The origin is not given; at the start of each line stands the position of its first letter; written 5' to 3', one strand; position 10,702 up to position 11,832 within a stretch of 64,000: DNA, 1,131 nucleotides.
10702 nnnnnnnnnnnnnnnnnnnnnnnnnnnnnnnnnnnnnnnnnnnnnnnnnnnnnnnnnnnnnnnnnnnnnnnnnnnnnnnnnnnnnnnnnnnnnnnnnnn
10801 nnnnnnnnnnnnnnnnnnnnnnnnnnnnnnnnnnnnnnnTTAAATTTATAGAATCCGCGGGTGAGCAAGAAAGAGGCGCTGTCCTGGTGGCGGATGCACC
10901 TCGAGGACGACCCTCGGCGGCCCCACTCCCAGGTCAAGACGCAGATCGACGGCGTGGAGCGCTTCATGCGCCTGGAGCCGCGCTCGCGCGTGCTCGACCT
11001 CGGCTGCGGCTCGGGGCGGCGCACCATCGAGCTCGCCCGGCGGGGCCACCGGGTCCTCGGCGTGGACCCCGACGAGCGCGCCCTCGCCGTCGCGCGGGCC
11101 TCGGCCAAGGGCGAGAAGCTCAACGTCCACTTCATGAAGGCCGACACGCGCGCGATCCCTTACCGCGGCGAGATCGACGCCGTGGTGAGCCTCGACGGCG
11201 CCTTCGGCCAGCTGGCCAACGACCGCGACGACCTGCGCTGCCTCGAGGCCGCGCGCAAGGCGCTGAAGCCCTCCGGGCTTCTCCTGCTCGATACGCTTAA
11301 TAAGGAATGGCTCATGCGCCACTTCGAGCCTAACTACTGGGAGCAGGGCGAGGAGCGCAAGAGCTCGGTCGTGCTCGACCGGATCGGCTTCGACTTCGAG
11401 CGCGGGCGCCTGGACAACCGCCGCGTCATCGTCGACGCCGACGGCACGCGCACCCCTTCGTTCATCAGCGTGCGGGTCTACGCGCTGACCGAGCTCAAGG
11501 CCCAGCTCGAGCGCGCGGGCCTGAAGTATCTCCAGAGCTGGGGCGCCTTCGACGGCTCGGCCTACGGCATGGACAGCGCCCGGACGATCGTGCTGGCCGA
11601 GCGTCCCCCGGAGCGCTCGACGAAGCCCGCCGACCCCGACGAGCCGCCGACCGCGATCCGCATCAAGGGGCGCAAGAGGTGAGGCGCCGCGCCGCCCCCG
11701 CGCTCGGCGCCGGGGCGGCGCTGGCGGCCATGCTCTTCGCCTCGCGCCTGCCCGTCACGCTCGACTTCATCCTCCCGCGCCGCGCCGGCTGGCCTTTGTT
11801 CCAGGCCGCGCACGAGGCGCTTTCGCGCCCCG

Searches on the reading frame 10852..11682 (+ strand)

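Call 45: search_protein_families(library=pfam, proteins=[window:10852-11682:+], max_evalue=0.001)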
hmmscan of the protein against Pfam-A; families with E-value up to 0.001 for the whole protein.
window:10852-11682:+ (276 aa): 13 families
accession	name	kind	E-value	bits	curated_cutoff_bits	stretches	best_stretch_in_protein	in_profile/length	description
PF13649.12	Methyltransf_25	-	1.6e-19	70.8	27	1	47-142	1-97/97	Methyltransferase domain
PF13847.12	Methyltransf_31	-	6.4e-16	58.8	27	1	44-158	4-122/145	Methyltransferase domain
PF08241.18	Methyltransf_11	-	1.3e-15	58.3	21.2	1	48-145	1-94/95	Methyltransferase domain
PF13489.12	Methyltransf_23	-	4e-14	53.1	27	1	33-228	11-163/164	Methyltransferase domain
PF08242.18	Methyltransf_12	-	6.7e-11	43.2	30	1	48-144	1-98/98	Methyltransferase domain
PF05175.20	MTS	-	1.7e-08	34.7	23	1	43-146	31-138/170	Methyltransferase small domain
PF01209.24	Ubie_methyltran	-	3.1e-07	30.4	20.1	1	35-145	39-150/233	ubiE/COQ5 methyltransferase family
PF02353.26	CMAS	-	5.1e-06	26.4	27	1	32-151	51-169/273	Mycolic acid cyclopropane synthetase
PF03848.20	TehB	-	1.6e-05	24.9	20.4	1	41-112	29-100/193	Tellurite resistance protein TehB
PF06325.19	PrmA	-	4.1e-05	23.7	22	1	41-112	159-231/296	Ribosomal protein L11 methyltransferase (PrmA)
PF03602.21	Cons_hypoth95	-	6.9e-05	23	24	1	44-170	42-172/182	Conserved hypothetical protein 95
PF08003.17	Methyltransf_9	-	0.00046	19.7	23.8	1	45-149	117-220/315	Protein of unknown function (DUF1698)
PF01728.25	FtsJ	-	0.00051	20.4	24.1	1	36-150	14-141/181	FtsJ-like methyltransferase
